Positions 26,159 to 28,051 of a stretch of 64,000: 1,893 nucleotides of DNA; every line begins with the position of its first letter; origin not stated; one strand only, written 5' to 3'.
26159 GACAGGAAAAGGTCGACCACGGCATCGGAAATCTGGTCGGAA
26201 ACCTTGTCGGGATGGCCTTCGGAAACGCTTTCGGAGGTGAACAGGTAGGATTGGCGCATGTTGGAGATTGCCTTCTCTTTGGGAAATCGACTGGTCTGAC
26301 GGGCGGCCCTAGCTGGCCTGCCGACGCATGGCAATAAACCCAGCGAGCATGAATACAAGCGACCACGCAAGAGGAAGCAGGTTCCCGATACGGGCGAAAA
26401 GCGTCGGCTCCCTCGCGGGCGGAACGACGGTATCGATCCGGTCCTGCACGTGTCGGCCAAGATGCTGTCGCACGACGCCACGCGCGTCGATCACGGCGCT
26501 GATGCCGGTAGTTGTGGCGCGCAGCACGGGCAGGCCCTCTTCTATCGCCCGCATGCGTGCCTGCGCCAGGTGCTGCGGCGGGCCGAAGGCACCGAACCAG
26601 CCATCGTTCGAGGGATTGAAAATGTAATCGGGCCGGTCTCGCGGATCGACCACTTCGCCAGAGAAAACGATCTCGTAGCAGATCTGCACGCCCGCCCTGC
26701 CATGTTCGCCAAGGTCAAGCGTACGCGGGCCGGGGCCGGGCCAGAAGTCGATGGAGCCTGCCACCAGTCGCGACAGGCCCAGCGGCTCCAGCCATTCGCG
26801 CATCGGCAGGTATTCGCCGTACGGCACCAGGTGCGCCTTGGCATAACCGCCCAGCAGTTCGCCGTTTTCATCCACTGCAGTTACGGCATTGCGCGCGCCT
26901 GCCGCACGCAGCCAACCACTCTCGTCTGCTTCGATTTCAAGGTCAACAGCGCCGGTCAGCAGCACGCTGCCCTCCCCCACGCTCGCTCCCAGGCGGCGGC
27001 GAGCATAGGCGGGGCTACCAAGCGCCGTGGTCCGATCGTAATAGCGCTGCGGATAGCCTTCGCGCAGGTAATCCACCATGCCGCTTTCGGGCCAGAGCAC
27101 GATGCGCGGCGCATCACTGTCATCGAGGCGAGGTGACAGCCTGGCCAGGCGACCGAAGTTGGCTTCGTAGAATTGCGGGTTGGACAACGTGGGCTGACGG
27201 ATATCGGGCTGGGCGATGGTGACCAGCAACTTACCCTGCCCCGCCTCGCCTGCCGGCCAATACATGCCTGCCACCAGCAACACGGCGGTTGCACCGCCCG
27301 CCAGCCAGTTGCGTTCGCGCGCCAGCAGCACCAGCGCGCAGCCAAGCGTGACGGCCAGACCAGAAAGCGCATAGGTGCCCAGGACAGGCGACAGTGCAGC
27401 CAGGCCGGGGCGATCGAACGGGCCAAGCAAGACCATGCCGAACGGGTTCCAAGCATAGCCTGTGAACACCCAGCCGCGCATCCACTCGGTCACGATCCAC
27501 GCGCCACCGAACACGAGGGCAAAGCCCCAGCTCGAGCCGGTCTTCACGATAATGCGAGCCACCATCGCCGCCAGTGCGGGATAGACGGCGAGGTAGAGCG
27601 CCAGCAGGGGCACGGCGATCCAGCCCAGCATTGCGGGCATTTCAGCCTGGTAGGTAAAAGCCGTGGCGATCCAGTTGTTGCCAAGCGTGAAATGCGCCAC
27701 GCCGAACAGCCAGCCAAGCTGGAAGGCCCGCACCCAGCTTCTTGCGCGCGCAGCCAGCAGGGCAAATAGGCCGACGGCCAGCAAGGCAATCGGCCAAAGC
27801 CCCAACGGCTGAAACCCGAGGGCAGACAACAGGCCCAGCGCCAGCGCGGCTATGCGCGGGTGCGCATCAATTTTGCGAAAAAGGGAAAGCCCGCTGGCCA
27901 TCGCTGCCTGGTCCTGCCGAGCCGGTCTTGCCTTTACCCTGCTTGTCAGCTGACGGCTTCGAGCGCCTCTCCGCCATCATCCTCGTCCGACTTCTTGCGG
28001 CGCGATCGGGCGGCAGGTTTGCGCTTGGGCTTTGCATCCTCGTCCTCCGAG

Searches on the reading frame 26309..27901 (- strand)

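Call 62: search_protein_families(library=pfam, proteins=[window:26309-27901:-], max_evalue=0.00001)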
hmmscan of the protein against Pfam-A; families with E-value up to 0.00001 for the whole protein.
window:26309-27901:- (530 aa): 2 families
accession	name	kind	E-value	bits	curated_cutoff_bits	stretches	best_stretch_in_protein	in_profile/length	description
PF20154.4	LNT_N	-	8.8e-27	94.7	27.1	1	23-188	2-158/159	Apolipoprotein N-acyltransferase N-terminal domain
PF00795.27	CN_hydrolase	-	1.3e-17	64.4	23.2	1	247-477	16-230/256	Carbon-nitrogen hydrolase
